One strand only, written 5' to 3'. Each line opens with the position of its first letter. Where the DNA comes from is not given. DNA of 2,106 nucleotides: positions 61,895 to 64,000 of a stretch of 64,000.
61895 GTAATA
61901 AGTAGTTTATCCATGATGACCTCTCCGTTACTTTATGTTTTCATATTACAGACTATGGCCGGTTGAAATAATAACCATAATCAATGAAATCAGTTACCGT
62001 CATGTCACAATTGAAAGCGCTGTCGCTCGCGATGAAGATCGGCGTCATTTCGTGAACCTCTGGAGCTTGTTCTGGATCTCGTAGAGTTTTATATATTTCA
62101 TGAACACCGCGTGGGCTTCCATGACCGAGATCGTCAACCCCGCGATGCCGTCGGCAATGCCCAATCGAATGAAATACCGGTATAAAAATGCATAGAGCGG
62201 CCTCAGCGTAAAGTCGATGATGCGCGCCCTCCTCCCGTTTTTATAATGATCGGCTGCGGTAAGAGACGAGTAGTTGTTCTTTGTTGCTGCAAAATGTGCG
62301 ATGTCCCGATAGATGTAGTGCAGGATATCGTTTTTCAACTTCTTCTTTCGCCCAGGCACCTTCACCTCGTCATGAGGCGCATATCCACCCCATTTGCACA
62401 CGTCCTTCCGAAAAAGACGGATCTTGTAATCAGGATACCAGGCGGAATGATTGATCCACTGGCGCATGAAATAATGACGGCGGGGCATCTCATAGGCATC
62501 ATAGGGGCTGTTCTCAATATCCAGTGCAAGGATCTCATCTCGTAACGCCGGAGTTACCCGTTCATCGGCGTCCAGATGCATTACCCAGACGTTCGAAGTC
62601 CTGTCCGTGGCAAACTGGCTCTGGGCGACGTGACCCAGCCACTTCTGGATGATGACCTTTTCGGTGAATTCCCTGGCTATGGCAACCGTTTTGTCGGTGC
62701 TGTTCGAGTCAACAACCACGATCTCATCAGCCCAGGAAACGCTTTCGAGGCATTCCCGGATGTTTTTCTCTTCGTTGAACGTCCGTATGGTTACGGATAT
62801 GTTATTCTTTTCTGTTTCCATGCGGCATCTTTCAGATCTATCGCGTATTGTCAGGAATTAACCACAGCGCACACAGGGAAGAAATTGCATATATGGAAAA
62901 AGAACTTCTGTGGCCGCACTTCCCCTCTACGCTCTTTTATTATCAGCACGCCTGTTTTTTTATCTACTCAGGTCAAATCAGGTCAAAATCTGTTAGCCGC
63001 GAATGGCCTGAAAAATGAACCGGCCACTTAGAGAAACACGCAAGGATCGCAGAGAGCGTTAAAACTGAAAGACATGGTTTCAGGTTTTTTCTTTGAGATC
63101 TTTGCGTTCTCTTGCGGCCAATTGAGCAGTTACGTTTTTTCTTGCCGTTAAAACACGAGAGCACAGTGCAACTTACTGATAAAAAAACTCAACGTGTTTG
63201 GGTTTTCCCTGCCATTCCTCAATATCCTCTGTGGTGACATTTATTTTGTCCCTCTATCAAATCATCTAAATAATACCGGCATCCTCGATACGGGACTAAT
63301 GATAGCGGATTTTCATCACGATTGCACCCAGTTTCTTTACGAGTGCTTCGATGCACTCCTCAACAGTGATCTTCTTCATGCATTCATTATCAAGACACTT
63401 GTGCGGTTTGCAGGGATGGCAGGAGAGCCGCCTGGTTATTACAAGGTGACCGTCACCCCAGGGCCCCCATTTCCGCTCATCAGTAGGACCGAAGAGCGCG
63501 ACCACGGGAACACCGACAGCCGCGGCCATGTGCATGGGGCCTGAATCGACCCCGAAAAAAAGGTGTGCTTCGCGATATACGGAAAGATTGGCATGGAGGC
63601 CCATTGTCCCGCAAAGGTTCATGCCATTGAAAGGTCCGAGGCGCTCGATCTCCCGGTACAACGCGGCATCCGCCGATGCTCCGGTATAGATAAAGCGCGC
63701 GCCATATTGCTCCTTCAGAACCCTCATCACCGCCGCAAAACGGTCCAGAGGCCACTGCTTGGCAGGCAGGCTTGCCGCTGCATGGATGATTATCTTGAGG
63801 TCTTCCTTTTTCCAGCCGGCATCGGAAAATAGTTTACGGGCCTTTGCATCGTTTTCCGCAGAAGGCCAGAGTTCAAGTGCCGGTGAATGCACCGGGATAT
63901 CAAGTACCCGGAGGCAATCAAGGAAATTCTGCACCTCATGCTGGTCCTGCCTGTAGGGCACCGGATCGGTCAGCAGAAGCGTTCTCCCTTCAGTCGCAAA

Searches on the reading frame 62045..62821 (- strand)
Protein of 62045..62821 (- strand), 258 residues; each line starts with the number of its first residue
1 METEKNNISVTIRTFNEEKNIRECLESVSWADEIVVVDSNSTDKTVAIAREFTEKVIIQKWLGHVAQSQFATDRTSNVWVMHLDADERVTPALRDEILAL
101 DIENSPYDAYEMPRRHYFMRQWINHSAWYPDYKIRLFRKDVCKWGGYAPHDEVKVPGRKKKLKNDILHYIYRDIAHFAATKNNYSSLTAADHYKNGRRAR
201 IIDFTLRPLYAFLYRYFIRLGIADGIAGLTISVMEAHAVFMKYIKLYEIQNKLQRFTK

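Call 17: search_protein_families(library=ncbifam, proteins=[window:62045-62821:-], max_evalue=1e-10)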
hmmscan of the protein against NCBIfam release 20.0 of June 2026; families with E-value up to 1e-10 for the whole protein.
window:62045-62821:- (258 aa): 2 families
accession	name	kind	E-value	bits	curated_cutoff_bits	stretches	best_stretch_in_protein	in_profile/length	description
TIGR04283.1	glyco_like_mftF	equivalog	6.5e-12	45.5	182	1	8-100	1-96/221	TIGR04283 family arsenosugar biosynthesis glycosyltransferase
TIGR04195.1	S_glycosyl_SunS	equivalog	1.9e-11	43.5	350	1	5-87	56-142/421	SunS family peptide S-glycosyltransferase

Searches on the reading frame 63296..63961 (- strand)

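Call 17: search_protein_families(library=ncbifam, proteins=[window:63296-63961:-], max_evalue=1e-10)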
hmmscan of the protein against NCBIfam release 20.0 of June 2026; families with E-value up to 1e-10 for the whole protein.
window:63296-63961:- (221 aa): 4 families
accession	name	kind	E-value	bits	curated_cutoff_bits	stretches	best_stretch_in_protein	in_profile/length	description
TIGR02195.1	heptsyl_trn_II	equivalog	1.9e-22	79.9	134.6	1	21-208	144-335/339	lipopolysaccharide heptosyltransferase II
TIGR02201.1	heptsyl_trn_III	equivalog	7.6e-21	74.5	170.2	1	7-176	136-305/344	putative lipopolysaccharide heptosyltransferase III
NF007742.0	PRK10422.1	equivalog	1.6e-18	66.7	467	1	6-173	137-304/352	lipopolysaccharide core heptosyltransferase RfaQ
TIGR02193.1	heptsyl_trn_I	equivalog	2.6e-13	49.9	185.3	1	51-173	177-297/320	lipopolysaccharide heptosyltransferase I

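Call 61: search_protein_families(library=pfam, proteins=[window:63296-63961:-], max_evalue=0.01)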
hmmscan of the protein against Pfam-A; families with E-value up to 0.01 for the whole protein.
window:63296-63961:- (221 aa): 1 family
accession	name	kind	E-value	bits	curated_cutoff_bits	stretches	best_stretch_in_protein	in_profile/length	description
PF01075.23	Glyco_transf_9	-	3.4e-31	108.9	22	1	7-190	62-242/247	Glycosyltransferase family 9 (heptosyltransferase)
